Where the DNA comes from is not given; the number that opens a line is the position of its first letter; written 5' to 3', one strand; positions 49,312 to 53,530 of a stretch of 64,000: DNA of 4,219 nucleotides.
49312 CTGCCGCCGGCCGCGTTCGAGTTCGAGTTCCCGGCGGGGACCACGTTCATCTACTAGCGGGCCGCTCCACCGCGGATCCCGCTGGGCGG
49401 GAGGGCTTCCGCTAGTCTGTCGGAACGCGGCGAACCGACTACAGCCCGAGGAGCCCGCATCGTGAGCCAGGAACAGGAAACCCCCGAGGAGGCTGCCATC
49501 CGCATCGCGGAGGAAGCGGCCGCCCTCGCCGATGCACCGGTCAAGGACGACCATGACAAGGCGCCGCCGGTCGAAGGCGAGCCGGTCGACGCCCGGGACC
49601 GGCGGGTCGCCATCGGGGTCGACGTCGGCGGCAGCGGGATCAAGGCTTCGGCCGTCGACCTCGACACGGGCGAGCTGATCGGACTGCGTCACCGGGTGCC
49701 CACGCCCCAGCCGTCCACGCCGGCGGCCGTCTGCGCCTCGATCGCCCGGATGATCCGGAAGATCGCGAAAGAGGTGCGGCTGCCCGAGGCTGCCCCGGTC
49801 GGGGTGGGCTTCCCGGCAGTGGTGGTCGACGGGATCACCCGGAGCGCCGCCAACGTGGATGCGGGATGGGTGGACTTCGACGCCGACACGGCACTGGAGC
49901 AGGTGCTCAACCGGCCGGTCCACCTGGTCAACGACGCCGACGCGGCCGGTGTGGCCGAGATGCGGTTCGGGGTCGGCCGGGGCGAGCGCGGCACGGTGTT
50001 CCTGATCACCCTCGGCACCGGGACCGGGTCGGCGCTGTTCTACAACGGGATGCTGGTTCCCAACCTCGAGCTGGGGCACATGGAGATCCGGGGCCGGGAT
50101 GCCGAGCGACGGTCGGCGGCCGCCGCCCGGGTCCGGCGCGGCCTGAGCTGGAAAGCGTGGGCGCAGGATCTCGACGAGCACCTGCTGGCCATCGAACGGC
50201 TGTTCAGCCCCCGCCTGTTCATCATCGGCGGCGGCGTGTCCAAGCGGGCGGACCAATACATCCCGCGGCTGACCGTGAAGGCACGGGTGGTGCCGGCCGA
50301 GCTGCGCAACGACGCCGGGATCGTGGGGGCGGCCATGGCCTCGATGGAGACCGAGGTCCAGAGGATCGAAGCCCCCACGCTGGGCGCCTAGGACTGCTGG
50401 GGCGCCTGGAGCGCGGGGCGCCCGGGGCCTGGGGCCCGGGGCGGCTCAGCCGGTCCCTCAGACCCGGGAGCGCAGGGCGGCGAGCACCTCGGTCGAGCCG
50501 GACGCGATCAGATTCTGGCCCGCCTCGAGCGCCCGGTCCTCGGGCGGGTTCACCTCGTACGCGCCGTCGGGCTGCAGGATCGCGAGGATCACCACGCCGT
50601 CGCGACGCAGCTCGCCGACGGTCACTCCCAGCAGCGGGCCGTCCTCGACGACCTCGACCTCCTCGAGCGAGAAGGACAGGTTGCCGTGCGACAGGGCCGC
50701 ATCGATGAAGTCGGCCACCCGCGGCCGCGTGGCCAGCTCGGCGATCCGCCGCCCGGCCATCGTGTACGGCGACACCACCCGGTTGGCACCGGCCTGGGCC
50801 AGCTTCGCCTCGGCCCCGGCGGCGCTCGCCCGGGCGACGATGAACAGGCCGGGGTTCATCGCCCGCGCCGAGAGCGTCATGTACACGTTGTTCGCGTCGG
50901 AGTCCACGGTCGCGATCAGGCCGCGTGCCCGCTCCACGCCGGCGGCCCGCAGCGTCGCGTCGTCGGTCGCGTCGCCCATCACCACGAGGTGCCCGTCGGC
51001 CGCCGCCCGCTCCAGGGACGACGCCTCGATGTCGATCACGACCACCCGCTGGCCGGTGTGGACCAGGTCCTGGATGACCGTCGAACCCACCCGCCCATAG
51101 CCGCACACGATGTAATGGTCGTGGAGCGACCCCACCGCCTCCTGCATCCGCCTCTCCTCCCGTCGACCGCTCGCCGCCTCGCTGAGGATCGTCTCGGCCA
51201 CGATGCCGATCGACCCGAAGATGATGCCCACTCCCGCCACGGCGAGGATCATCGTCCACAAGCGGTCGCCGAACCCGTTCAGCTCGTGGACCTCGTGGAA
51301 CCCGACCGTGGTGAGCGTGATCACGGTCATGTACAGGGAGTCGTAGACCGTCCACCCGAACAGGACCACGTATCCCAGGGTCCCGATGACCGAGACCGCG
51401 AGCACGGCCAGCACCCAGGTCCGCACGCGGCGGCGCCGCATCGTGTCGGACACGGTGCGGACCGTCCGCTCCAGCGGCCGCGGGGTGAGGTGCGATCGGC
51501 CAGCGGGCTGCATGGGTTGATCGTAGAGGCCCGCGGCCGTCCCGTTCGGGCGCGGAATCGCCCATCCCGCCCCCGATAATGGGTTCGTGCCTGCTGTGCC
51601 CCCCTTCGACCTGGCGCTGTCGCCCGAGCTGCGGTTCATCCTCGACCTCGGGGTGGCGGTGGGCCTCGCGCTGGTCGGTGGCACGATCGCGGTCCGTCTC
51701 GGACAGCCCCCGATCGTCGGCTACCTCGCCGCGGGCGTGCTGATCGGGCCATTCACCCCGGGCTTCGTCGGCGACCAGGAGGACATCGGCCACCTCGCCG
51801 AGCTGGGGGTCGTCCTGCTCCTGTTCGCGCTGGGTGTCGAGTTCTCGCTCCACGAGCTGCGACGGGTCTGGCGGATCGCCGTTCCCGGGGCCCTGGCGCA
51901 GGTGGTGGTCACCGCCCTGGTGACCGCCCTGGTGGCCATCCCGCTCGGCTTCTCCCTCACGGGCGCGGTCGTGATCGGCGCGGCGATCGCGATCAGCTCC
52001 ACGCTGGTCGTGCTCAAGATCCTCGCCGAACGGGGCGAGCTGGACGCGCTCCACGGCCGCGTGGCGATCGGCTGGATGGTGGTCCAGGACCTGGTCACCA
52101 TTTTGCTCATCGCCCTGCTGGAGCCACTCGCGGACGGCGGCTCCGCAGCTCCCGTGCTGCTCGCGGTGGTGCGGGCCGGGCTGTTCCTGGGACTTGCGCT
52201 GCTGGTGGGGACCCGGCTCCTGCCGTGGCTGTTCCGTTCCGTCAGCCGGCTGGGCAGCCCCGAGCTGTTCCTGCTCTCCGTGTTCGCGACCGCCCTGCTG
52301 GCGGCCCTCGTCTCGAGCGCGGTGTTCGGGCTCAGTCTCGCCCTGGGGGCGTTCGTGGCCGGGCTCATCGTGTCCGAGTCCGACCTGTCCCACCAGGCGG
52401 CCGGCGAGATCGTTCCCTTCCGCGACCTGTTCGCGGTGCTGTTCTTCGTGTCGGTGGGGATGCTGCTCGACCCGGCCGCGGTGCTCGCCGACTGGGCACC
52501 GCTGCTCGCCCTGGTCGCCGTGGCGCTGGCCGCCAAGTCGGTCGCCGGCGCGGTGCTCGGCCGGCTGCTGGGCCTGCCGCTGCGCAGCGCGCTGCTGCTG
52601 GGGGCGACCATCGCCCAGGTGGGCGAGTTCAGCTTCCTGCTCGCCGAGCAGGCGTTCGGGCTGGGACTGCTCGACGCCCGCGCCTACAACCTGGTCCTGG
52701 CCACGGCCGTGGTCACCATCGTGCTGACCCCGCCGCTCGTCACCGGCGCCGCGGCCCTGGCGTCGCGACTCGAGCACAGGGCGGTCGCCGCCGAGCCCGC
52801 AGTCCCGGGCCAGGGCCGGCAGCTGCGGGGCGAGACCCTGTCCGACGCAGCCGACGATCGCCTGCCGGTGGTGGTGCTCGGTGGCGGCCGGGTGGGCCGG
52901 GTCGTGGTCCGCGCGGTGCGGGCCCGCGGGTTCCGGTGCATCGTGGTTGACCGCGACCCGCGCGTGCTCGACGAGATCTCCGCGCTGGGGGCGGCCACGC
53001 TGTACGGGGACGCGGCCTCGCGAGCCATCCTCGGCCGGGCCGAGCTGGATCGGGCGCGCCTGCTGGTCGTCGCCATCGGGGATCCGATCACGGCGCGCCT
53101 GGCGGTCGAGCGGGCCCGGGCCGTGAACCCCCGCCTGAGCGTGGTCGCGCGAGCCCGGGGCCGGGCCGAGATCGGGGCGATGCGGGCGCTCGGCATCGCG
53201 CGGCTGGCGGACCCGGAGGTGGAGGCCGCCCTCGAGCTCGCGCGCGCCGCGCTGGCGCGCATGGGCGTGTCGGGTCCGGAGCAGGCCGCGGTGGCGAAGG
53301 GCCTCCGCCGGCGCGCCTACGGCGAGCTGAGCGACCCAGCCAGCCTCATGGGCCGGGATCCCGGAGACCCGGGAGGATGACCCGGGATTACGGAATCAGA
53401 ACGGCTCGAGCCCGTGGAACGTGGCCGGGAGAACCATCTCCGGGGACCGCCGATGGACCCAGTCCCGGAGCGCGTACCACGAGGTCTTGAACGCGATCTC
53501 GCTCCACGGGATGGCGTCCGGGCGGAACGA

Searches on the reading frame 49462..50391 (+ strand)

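Call 57: search_protein_families(library=pfam, proteins=[window:49462-50391:+], max_evalue=0.00001)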
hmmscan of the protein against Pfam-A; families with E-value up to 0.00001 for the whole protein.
window:49462-50391:+ (309 aa): 1 family
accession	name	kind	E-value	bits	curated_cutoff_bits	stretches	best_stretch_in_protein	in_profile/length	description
PF00480.26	ROK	-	9.1e-24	84.9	22.9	1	51-209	2-160/294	ROK family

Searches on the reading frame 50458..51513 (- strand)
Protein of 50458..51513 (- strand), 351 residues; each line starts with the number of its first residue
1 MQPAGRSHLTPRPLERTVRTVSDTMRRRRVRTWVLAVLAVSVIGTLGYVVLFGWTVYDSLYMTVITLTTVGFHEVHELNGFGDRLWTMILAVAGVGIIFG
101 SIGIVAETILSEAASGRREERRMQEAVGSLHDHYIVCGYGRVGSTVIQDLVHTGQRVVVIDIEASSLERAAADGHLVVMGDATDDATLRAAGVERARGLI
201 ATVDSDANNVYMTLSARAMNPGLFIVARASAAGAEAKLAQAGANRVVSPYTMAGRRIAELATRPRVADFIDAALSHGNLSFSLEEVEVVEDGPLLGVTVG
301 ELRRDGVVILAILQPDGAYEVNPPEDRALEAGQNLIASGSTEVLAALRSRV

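Call 57: search_protein_families(library=pfam, proteins=[window:50458-51513:-], max_evalue=0.00001)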
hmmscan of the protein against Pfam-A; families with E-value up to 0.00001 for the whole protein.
window:50458-51513:- (351 aa): 3 families
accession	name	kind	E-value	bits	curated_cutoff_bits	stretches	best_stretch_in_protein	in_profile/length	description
PF02254.24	TrkA_N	-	7.1e-34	117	23.8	1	134-249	1-116/116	TrkA-N domain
PF02080.26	TrkA_C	-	1.2e-09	38.4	27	1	283-349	1-68/71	TrkA-C domain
PF07885.22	Ion_trans_2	-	1.2e-09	38.3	22.5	1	37-109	3-77/79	Ion channel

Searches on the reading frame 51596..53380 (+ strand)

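Call 57: search_protein_families(library=pfam, proteins=[window:51596-53380:+], max_evalue=0.00001)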
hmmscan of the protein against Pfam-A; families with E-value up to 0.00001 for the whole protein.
window:51596-53380:+ (594 aa): 2 families
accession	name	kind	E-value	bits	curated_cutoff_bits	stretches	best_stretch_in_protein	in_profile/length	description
PF00999.27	Na_H_Exchanger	-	3.7e-68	230.5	26.2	1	24-381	3-373/375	Sodium/hydrogen exchanger, transmembrane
PF02254.24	TrkA_N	-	1e-22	81.1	23.8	1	425-536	1-112/116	TrkA-N domain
